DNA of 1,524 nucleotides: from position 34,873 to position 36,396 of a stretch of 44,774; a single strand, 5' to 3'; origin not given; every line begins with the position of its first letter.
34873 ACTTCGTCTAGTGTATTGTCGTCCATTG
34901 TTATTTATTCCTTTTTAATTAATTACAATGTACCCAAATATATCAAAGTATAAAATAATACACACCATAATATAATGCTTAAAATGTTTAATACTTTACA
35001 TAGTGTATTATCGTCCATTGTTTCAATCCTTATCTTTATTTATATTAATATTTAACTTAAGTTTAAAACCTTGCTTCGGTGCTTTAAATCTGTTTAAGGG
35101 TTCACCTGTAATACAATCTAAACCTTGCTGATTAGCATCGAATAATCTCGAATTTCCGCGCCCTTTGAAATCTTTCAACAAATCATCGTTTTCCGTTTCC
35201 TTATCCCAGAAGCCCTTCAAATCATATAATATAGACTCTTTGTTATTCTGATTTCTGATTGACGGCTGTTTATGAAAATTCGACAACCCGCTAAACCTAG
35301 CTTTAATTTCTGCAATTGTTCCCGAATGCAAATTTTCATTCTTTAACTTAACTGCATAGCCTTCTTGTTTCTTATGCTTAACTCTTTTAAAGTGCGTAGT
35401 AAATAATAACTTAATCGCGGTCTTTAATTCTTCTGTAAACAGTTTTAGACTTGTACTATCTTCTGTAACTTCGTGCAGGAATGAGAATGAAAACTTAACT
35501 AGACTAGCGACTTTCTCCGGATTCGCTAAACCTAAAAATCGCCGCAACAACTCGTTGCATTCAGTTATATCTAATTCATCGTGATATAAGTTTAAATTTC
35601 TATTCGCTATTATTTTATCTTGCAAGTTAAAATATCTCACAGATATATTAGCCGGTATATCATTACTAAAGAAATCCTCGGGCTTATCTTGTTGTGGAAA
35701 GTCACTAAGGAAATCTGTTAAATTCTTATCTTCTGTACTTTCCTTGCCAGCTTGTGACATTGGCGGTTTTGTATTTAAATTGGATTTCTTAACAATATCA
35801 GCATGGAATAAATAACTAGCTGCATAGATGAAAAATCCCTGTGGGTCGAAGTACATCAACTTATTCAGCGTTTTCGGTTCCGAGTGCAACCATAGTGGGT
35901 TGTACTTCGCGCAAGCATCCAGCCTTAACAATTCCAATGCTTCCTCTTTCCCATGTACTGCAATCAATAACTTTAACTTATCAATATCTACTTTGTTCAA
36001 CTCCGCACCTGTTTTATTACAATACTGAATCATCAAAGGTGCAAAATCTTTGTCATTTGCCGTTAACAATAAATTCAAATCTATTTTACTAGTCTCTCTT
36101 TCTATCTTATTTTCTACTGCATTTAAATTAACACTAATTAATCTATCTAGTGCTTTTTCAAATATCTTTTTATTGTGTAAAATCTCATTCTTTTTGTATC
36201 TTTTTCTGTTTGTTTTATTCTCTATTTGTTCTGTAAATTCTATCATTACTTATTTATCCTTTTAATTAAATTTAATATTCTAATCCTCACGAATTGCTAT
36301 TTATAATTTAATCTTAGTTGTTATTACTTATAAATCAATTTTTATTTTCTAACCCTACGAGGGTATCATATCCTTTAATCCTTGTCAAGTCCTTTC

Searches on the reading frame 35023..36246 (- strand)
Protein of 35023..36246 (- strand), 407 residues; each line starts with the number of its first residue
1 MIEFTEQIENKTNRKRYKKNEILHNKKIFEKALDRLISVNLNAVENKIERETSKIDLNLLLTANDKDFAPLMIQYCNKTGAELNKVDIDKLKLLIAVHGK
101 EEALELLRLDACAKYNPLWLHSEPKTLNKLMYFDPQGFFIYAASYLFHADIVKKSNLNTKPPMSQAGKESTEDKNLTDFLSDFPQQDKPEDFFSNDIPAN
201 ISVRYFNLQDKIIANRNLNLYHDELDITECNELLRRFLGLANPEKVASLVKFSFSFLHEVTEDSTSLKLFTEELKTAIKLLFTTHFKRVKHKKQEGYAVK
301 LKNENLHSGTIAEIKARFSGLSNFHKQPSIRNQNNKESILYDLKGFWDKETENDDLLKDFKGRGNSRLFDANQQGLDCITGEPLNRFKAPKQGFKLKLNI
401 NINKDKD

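Call 10: search_protein_families(library=pfam, proteins=[window:35023-36246:-], max_evalue=0.01)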
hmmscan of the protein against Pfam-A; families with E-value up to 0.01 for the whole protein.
window:35023-36246:- (407 aa): 0 families

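Call 11: search_protein_families(library=phrogs, proteins=[window:35023-36246:-], max_evalue=0.01)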
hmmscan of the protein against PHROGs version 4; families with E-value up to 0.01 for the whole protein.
window:35023-36246:- (407 aa): 0 families

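Call 12: find_related_loci(query=window:35023-36246:-, collection=viral_contigs, flank=6000)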
Query window:35023-36246:- (407 aa) in viral_contigs; peptide patterns used: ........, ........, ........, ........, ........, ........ (x = any residue, [..] = any of these).
73 stretches matched a pattern, but none encodes a relative of the query by tblastn (E <= 1e-3).

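Call 14: find_encoding_contigs(protein=window:35023-36246:-, flank=6000, max_places=10)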
Protein window:35023-36246:- (407 aa): no gene with exactly this product is on record in the collection.

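Call 21: search_dna_similar(query=window:35023-36246:-, collection=phages, mode=protein, max_rows=20, max_evalue=0.01)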
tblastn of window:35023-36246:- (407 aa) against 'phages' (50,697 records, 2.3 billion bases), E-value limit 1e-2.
No match.

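Call 35: find_homologous_proteins(query=window:35023-36246:-, max_evalue=0.001)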
Query window:35023-36246:- (407 aa): 13 proteins with E <= 0.001 among 4728 candidates.
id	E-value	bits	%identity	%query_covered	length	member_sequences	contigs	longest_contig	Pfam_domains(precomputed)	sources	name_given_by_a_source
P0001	9.0e-242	820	89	100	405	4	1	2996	-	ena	-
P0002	8.5e-213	725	80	97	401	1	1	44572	-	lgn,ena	-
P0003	5.2e-198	676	76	97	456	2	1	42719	-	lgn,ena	-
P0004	1.1e-185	635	73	100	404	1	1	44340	-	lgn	-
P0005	2.1e-185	635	72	97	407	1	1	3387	-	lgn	-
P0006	2.2e-172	592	70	95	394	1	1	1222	-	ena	-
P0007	4.6e-155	535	62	95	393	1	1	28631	-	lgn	-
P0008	7.7e-154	531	62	96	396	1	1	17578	-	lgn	-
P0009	6.2e-150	518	62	94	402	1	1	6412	-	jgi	-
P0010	2.9e-135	469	75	68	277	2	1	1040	-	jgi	-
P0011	3.8e-126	439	52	94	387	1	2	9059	-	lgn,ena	-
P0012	6.4e-109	383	48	93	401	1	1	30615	-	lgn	-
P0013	2.3e-54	203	37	85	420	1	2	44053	-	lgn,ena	-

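Call 36: find_encoding_contigs(protein=P0001, flank=4000, max_places=3)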
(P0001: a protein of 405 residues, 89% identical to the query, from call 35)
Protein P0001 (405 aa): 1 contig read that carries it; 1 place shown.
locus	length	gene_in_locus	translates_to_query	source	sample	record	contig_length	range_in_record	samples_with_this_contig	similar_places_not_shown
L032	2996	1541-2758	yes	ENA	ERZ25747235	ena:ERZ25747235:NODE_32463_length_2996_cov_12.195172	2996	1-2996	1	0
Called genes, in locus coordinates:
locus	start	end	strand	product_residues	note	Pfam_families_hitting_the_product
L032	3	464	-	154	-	?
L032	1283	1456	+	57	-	-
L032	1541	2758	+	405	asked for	-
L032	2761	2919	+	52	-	-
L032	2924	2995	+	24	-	?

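Call 37: find_encoding_contigs(protein=P0002, flank=4000, max_places=3)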
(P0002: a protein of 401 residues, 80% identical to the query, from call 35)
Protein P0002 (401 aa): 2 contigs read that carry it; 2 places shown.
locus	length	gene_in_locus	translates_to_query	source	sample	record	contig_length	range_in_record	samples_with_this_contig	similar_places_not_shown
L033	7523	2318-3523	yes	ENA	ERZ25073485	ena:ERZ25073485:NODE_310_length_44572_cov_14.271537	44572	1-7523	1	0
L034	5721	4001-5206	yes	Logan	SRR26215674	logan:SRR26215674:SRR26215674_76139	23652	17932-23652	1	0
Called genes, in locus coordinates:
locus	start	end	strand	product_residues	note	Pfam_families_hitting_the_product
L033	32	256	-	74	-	-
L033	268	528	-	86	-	-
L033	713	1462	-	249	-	-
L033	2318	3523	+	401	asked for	-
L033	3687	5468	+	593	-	PF13086:AAA_11 (faint), PF13245:AAA_19, PF13401:AAA_22 (weak), PF13604:AAA_30, PF01443:Viral_helicase1 (faint), PF18335:SH3_13, PF13538:UvrD_C_2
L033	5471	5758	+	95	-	-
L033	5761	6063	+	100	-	-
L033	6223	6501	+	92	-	-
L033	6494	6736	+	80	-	-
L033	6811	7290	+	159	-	-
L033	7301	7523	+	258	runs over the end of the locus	-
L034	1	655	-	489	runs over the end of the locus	-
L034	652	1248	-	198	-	-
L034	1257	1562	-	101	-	-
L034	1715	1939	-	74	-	-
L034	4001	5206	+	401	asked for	-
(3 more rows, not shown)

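Call 38: find_encoding_contigs(protein=P0003, flank=4000, max_places=3)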
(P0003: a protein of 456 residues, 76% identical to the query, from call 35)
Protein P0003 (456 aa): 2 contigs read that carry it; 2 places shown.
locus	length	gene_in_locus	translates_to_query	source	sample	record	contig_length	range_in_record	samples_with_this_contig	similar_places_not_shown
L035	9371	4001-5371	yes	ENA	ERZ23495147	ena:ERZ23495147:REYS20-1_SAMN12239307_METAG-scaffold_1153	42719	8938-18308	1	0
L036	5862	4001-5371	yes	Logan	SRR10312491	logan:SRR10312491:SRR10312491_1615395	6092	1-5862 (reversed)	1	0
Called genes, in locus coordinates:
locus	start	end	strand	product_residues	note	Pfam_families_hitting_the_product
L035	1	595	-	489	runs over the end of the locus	-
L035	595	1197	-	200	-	-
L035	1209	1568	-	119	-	-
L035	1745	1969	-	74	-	-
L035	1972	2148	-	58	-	-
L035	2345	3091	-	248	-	-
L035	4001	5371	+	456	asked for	-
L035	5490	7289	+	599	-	PF13245:AAA_19, PF13604:AAA_30, PF13401:AAA_22 (weak), PF18335:SH3_13, PF01443:Viral_helicase1 (weak), PF13538:UvrD_C_2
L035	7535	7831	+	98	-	-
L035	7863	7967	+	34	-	-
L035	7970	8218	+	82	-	-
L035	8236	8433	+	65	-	-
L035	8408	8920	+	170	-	-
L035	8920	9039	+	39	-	-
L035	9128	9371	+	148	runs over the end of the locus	-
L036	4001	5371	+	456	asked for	-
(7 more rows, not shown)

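Call 39: find_encoding_contigs(protein=P0004, flank=4000, max_places=3)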
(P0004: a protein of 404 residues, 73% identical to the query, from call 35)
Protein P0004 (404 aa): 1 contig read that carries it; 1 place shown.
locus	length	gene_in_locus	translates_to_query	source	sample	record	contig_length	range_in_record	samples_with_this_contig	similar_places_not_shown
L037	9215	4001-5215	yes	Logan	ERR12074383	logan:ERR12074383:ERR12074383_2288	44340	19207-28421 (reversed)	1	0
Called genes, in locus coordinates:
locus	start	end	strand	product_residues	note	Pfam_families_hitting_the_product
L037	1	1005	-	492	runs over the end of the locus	-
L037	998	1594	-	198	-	-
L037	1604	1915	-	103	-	-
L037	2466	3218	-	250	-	-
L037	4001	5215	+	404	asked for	-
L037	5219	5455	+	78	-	-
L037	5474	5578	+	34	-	-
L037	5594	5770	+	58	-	-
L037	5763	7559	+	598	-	PF13086:AAA_11 (faint), PF13245:AAA_19, PF13604:AAA_30, PF01443:Viral_helicase1 (faint), PF13401:AAA_22 (faint), PF18335:SH3_13 (weak), PF13538:UvrD_C_2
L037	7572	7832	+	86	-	-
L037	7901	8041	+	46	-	-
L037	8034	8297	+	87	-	-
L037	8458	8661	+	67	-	-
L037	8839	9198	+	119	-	-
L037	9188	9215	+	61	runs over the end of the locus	-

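Call 58: find_encoding_contigs(protein=P0005, flank=3000, max_places=2)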
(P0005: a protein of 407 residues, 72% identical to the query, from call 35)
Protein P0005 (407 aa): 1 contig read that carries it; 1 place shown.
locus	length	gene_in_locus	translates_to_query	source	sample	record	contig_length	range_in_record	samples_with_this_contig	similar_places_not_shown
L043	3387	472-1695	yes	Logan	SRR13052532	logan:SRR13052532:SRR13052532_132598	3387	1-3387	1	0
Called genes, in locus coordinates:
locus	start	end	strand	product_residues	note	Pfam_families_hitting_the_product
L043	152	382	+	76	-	-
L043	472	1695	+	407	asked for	-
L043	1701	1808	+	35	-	-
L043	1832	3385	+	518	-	?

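Call 59: find_encoding_contigs(protein=P0007, flank=3000, max_places=2)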
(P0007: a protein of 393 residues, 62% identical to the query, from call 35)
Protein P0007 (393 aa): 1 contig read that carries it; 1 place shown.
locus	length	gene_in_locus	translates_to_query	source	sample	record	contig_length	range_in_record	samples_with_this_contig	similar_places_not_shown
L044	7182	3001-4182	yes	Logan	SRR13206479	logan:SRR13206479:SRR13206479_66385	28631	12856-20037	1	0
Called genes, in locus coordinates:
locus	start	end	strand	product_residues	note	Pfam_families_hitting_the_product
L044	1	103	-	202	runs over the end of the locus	-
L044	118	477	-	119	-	-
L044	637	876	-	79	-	-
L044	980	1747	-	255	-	-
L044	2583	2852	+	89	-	-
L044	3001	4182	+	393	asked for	-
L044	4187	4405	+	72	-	-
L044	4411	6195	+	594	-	PF13086:AAA_11 (faint), PF13245:AAA_19, PF13604:AAA_30, PF01443:Viral_helicase1 (faint), PF13401:AAA_22 (weak), PF18335:SH3_13 (weak), PF13538:UvrD_C_2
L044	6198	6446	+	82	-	-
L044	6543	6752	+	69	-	-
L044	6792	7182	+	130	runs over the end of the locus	-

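Call 60: find_encoding_contigs(protein=P0008, flank=3000, max_places=2)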
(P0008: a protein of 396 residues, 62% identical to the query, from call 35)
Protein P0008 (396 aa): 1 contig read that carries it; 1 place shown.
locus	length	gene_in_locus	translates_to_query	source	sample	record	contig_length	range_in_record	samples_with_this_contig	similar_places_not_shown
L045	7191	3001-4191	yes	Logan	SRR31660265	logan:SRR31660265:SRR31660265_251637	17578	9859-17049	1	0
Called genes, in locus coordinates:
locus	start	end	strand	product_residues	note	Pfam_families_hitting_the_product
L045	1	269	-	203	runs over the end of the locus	-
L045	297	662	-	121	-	-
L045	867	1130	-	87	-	-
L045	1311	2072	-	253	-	-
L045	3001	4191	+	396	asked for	-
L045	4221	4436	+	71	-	-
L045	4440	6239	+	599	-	PF13086:AAA_11 (faint), PF13245:AAA_19, PF13604:AAA_30, PF01443:Viral_helicase1 (faint), PF13401:AAA_22 (weak), PF18335:SH3_13 (weak), PF13538:UvrD_C_2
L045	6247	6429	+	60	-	-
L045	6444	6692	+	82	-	-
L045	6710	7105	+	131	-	-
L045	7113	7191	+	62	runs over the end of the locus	-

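Call 61: find_encoding_contigs(protein=P0012, flank=3000, max_places=2)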
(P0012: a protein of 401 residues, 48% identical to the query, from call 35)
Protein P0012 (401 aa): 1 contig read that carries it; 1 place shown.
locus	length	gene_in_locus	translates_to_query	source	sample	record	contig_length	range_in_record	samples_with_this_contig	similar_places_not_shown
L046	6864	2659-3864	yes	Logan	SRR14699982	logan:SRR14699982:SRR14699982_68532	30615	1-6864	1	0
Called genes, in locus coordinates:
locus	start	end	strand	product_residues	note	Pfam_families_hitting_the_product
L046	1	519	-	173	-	?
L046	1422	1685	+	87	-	-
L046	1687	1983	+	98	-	-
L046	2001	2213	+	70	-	-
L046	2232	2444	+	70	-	-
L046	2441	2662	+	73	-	-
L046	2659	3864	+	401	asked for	-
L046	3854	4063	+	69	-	-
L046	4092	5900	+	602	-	PF01443:Viral_helicase1 (faint), PF13245:AAA_19, PF13604:AAA_30, PF18335:SH3_13 (weak), PF13538:UvrD_C_2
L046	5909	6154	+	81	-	-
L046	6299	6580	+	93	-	-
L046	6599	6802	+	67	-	-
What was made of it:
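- Every contig of every relative runs straight through the region (calls 36-39, 58-61).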

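Call 67: search_solved_structures(query=A3, max_evalue=1)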
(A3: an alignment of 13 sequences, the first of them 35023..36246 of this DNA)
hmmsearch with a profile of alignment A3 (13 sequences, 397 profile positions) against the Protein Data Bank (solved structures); distinct sequences matched with E-value up to 1: 0.

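Call 68: search_protein_families(library=ncbifam, proteins=[window:35023-36246:-], max_evalue=0.1)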
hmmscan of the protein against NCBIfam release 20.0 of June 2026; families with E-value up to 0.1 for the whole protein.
window:35023-36246:- (407 aa): 0 families

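Call 74: predict_structure(alignment_id=A3)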
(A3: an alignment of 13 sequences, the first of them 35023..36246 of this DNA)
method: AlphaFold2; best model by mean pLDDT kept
length: 407 residues; sequences in the alignment: 13
mean_pLDDT: 53.3   pTM: 0.53
mean pLDDT of the five models: 53.3, 51.9, 51.3, 50.8, 47.3
residues with pLDDT >= 90: 4; 70-90: 65; 50-70: 147; < 50: 191
segments of 3 or more residues with pLDDT < 50: 1-24, 79-84, 111-127, 158-177, 179-202, 294-298, 325-407
pLDDT, mean of each block of 10 residues (from residue 1): 39 41 54 69 64 54 59 51 52 55 54 38 44 66 68 48 37 47 41 39 51 59 78 77 70 76 85 87 65 48 53 65 44 32 35 40 33 42 44 36 38
secondary structure, 60 per line:
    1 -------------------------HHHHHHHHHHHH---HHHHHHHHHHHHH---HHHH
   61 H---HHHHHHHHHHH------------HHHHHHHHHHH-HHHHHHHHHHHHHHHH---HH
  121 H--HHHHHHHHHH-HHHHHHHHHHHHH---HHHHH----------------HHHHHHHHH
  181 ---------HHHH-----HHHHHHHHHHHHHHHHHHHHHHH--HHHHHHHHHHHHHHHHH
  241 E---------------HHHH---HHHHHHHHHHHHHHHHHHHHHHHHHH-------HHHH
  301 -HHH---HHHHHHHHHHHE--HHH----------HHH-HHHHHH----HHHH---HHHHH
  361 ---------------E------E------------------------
elements in order: H26-37 H41-53 H57-61 H65-75 H88-98 H100-115 H124-133 H135-147 H151-155 H172-180 H190-193 H199-221 H224-240 H257-260 H264-289 H297-300 H308-318 H339-344 H349-352 H356-360
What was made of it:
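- Tried and rejected: The first AlphaFold model of the 407-aa protein, from 13 sequences, was poor (pLDDT 53, call 74).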

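Call 89: find_related_loci(query=A3, collection=genome_contigs, flank=5000)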
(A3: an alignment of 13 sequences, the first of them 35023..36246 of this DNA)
Query A3 (407 aa) in genome_contigs; peptide patterns used: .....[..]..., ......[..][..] (x = any residue, [..] = any of these).
142 stretches matched a pattern, but none encodes a relative of the query by tblastn (E <= 1e-3).

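Call 111: search_protein_representatives(alignment_id=A3)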
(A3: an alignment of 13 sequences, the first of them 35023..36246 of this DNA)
Query: 13 sequences, 397 profile positions. Proteins with E-value up to 0.001 (for the whole library): 184; up to 1e-10: 109; up to 1e-30: 15. The best 150 are listed.
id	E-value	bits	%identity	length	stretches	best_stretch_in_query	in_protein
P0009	3.0e-189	645.4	-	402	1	6-395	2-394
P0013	1.0e-135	469.2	-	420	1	4-395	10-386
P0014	8.0e-87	308.2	-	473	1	7-359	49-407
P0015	2.0e-67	244.3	-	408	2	18-141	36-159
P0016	1.5e-63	231.6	-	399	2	13-140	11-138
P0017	2.3e-63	231.0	-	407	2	181-384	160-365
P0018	5.1e-62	226.5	-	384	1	17-391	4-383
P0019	2.2e-55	204.7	-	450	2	18-141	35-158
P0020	9.1e-43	163.1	-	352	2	214-344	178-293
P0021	9.2e-43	163.1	-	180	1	133-318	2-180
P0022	2.2e-39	152.0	-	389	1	22-345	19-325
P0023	5.8e-38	147.3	-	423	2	15-146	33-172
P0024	3.6e-35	138.1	-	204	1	4-157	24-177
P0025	1.0e-33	133.3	-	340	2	19-173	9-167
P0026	5.1e-32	127.8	-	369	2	198-387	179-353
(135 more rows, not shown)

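Call 114: search_protein_families(library=pfam, alignment_id=A4, max_evalue=0.01)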
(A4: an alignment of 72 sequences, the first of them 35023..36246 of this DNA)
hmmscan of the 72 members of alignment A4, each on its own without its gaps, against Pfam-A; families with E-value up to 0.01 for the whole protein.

A. member 1, window:35023-36246:- (407 aa): 0 families

B. families by the number of members that match (of 72 scanned): 2 families
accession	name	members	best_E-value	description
PF03228.19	Adeno_VII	1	0.0035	Adenoviral core protein VII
PF20935.2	DUF6847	1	0.0083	Family of unknown function (DUF6847)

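Call 115: search_solved_structures(query=A4, max_evalue=1)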
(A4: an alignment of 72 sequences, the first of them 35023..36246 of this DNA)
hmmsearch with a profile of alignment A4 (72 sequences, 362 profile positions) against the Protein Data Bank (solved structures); distinct sequences matched with E-value up to 1: 3.
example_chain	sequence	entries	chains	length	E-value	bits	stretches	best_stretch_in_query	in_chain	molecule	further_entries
9lu6_l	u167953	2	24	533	0.078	15.3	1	214-323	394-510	Portal protein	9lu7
3ja7_A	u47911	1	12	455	0.11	14.8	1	214-323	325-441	Portal protein gp20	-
6uzc_E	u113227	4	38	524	0.14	14.5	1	214-323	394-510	Portal protein | gp20, portal protein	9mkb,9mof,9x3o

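Call 119: predict_structure(alignment_id=A4)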
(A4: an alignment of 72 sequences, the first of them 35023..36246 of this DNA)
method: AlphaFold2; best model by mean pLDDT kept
length: 407 residues; sequences in the alignment: 72
mean_pLDDT: 77.2   pTM: 0.69
mean pLDDT of the five models: 77.2, 76.5, 76.4, 76.1, 75.2
residues with pLDDT >= 90: 198; 70-90: 47; 50-70: 114; < 50: 48
segments of 3 or more residues with pLDDT < 50: 1-3, 163-165, 191-198, 297-300, 360-371, 386-388
pLDDT, mean of each block of 10 residues (from residue 1): 50 54 79 93 94 79 88 97 95 92 94 97 95 97 93 62 50 54 52 50 93 97 93 96 95 96 97 96 89 58 67 93 83 64 60 50 46 55 54 55 57
secondary structure, 60 per line:
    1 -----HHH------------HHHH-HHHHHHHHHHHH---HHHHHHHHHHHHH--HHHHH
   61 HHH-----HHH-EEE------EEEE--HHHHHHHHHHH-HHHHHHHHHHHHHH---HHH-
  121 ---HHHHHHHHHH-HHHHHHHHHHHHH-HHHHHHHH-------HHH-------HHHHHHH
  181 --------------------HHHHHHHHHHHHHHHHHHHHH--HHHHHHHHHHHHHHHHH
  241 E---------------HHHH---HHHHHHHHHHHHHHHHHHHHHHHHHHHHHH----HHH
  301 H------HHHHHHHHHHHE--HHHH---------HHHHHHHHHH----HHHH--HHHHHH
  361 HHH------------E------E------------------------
elements in order: H21-24 H26-37 H41-53 H56-63 E73-75 E82-85 H88-98 H100-113 H124-133 H135-147 H149-156 H174-180 H201-221 H224-240 H257-260 H264-293 H298-301 H308-318 H322-325 H335-344 H349-352 H355-363

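Call 121: fold_search(model_id=the predicted structure, library=pdb)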
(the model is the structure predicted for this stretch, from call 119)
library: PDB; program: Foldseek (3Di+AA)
matches with E <= 10: 30; with E <= 0.001: 0
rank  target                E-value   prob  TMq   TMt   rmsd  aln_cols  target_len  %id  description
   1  3c2h_B                1.5e+00  0.06  0.14  0.11  19.9       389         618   12  Crystal Structure of SYS-1 at 2.6A resolution (released 2008-05-20)
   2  6rrc_A                3.7e+00  0.03  0.11  0.13  17.6       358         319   11  Crystal structure of the N-terminal region of human cohesin subunit STAG1 in complex with RAD21 peptide (released 2019-06-19)
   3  3dad_B                4.1e+00  0.02  0.11  0.13  16.2       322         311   10  Crystal structure of the N-terminal regulatory domains of the formin FHOD1 (released 2008-09-16)
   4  3sks                  4.2e+00  0.02  0.08  0.07  21.0       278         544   12  Crystal structure of a putative oligoendopeptidase F from Bacillus anthracis str. Ames (released 2011-07-06)
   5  6sgx_C                4.9e+00  0.02  0.11  0.11  20.1       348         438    9  Structure of protomer 1 of the ESX-3 core complex (released 2019-10-09)
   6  6a3x                  5.6e+00  0.02  0.13  0.11  23.2       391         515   13  Crystal structure of a synthase 1 from Santalum album in complex with ligand s (released 2019-06-19)
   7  5f0n                  5.8e+00  0.02  0.11  0.06  16.8       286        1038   13  Cohesin subunit Pds5 (released 2016-04-20)
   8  5c5b_C                6.4e+00  0.01  0.09  0.10  34.0       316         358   14  Crystal Structure of Human APPL BAR-PH Heterodimer (released 2016-06-22)
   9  5a7d_S                7.3e+00  0.02  0.12  0.15  30.2       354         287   11  Tetrameric assembly of LGN with Inscuteable (released 2016-08-03)
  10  6o9q                  7.3e+00  0.02  0.12  0.10  22.4       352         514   13  Wild-type SaSQS1 (released 2019-04-03)
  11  2hku_A                7.3e+00  0.01  0.08  0.13  18.7       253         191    9  Structural Genomics, the crystal structure of a putative transcriptional regulator from Rhodococcus sp. RHA1 (released 2006-08-08)
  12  8qwr_B                7.6e+00  0.01  0.09  0.11  25.4       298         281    9  Crystal structure of CotB2 variant V80L (released 2024-04-24)
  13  8d00                  8.0e+00  0.01  0.11  0.14  20.5       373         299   13  Structure of the Arabidopsis thaliana SPIRAL2 TOG domain (released 2023-11-29)
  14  4jlq_A                8.3e+00  0.02  0.15  0.09  21.8       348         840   12  Crystal structure of human Karyopherin-beta2 bound to the PY-NLS of Saccharomyces cerevisiae NAB2 (released 2013-04-03)
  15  7e9r_A                8.3e+00  0.02  0.12  0.10  23.4       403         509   13  Crystal structure of Sesquisabinene B Synthase 1 mutant T313S (released 2022-03-09)
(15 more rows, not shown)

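Call 123: fold_search(model_id=the predicted structure, library=viral)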
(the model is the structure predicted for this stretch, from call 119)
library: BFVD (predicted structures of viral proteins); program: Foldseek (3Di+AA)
matches with E <= 10: 44; with E <= 0.001: 0
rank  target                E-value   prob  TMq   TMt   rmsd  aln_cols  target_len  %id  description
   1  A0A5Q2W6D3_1          1.6e+00  0.05  0.12  0.06  28.5       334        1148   13  (no name in the UniProt tables at hand)
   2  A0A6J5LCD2            2.7e+00  0.02  0.09  0.07  30.3       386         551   15  Uncharacterized protein [uncultured Caudovirales phage]
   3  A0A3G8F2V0            3.6e+00  0.04  0.13  0.13  36.6       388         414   12  Putative DNA transfer protein [Escherichia phage Skarpretter]
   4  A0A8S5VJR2            3.7e+00  0.03  0.11  0.08  22.7       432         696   10  (no name in the UniProt tables at hand)
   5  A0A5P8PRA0            3.9e+00  0.03  0.11  0.11  34.6       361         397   12  Uncharacterized protein [Vibrio phage phi50-12]
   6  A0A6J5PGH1            4.3e+00  0.02  0.10  0.08  31.0       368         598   12  Uncharacterized protein [uncultured Caudovirales phage]
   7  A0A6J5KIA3            4.5e+00  0.04  0.13  0.13  40.8       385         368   11  Uncharacterized protein [uncultured Caudovirales phage]
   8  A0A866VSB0            4.5e+00  0.03  0.13  0.16  19.2       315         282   13  Protein E12 [Elephant endotheliotropic herpesvirus 3A]
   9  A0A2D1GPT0            4.9e+00  0.07  0.13  0.24  11.9       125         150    8  Uncharacterized protein [Mycobacterium phage Kumao]
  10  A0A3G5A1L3            4.9e+00  0.02  0.13  0.14  24.6       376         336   15  Sel1 repeat family protein [Harvfovirus sp.]
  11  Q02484                4.9e+00  0.01  0.08  0.09  25.1       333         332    9  Uncharacterized protein in IE2 5'region (Fragment) [Bovine herpesvirus 4 (strain DN-599)]
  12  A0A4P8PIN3            5.1e+00  0.03  0.12  0.13  22.9       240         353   12  52K [White sturgeon adenovirus 1]
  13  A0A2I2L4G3            5.1e+00  0.02  0.10  0.11  22.1       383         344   12  Uncharacterized protein [Orpheovirus IHUMI-LCC2]
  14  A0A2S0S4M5            5.3e+00  0.02  0.10  0.05  51.5       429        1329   11  Uncharacterized protein [Fuefuki virus]
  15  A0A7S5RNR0            5.8e+00  0.01  0.09  0.07  26.4       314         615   11  (no name in the UniProt tables at hand)
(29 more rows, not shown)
